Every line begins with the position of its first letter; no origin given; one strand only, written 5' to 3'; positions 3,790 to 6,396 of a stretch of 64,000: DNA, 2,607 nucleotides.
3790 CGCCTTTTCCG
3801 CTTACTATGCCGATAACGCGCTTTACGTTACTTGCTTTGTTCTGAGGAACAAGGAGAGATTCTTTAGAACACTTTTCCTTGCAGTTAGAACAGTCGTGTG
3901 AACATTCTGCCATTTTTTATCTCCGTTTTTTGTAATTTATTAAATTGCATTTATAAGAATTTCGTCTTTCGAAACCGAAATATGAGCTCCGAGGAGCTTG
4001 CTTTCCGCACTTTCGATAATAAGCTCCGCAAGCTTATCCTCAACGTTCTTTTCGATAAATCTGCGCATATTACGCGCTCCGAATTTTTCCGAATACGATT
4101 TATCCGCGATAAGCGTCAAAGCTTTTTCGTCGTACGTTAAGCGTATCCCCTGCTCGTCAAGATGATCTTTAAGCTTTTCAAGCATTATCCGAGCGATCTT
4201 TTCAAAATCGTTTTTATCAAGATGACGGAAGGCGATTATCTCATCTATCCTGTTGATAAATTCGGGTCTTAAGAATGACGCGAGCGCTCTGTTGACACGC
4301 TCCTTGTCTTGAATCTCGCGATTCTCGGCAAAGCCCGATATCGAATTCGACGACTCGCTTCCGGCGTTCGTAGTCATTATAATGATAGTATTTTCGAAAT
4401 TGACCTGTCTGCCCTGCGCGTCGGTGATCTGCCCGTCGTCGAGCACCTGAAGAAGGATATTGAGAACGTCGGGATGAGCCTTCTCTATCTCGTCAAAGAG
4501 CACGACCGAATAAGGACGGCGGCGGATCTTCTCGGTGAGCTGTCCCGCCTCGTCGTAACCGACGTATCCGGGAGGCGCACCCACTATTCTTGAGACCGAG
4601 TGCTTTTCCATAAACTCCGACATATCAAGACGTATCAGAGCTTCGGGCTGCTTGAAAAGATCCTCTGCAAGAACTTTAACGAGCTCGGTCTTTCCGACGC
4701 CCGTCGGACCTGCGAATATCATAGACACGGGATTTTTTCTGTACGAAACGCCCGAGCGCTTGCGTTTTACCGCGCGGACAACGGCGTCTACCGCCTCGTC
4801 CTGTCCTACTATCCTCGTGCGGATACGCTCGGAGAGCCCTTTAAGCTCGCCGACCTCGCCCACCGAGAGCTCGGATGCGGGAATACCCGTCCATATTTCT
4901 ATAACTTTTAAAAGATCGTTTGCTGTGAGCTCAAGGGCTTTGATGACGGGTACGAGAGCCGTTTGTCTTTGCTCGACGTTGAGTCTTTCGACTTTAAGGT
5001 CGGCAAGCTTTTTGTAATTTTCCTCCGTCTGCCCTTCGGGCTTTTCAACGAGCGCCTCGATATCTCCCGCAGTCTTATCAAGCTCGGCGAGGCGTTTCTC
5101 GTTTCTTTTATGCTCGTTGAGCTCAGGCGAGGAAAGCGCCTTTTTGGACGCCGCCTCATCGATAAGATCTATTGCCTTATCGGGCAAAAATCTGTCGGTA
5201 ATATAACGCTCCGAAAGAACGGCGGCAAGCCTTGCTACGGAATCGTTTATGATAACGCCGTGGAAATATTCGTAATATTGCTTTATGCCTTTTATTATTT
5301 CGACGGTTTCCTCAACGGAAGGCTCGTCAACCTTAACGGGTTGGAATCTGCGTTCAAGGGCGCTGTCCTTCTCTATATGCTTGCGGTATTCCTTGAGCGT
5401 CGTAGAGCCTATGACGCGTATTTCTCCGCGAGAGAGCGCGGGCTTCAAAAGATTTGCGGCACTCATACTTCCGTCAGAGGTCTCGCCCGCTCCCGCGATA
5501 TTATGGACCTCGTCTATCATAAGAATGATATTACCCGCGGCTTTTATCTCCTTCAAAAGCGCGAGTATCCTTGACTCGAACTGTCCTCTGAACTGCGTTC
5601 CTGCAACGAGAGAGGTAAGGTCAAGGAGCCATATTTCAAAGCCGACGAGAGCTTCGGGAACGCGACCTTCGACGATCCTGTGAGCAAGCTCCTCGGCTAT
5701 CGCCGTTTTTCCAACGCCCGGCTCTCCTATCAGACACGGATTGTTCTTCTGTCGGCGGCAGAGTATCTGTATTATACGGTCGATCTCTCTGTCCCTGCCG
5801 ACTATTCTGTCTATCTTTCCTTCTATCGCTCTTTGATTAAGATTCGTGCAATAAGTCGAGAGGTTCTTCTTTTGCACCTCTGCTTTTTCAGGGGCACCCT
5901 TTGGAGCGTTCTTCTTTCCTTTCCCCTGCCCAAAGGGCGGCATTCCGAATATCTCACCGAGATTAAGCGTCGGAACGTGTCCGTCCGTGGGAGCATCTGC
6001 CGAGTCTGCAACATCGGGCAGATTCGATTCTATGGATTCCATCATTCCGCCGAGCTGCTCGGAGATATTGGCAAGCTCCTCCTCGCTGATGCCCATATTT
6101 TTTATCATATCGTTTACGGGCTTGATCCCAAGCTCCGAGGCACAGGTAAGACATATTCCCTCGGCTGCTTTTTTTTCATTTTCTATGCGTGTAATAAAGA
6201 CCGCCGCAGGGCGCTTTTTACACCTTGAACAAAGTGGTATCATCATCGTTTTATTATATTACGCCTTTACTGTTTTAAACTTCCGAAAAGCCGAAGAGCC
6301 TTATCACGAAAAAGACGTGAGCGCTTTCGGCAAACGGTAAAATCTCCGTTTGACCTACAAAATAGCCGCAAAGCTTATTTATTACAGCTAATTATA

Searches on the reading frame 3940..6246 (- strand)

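Call 59: search_protein_families(library=pfam, proteins=[window:3940-6246:-], max_evalue=0.00001)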
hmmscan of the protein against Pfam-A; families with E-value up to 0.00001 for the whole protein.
window:3940-6246:- (768 aa): 13 families
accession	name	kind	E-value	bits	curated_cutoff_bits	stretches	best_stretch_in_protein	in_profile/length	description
PF07724.20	AAA_2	-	2.2e-66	223.4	27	1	507-670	4-166/166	AAA domain (Cdc48 subfamily)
PF17871.7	AAA_lid_9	-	7.7e-27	93.7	22.8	1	310-413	1-102/104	AAA lid domain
PF00004.35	AAA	-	2e-26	93.4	21.2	2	171-284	2-110/131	ATPase family associated with various cellular activities (AAA)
PF10431.15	ClpB_D2-small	-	3.6e-21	75.4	21.9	1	676-746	1-71/81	C-terminal, D2-small domain, of ClpB protein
PF07728.20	AAA_5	-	5.8e-19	68.9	22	1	509-636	2-131/139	AAA domain (dynein-related subfamily)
PF13191.12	AAA_16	-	1.2e-13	52.3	32.6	1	148-195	2-52/167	AAA ATPase domain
PF13401.12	AAA_22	-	7e-11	43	27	0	166-257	4-97/130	AAA domain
PF00158.32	Sigma54_activat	-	3.3e-09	37.1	20.2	1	502-631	18-146/168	Sigma-54 interaction domain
PF05621.17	TniB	-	1.8e-07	31.2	22.4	0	223-307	107-185/189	Bacterial TniB protein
PF20720.3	nSTAND3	-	2.2e-07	31.1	27.2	0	166-193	16-43/155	Novel STAND NTPase 3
PF13173.12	AAA_14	-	6.6e-07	29.8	27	0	509-605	5-88/129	AAA domain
PF20030.5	bpMoxR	-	2.6e-06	27.1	27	0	144-200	10-63/205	MoxR domain in the MoxR-vWA-beta-propeller ternary systems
PF01078.27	Mg_chelatase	-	7.7e-06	25.9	20.3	0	574-677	102-203/207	Magnesium chelatase, subunit ChlI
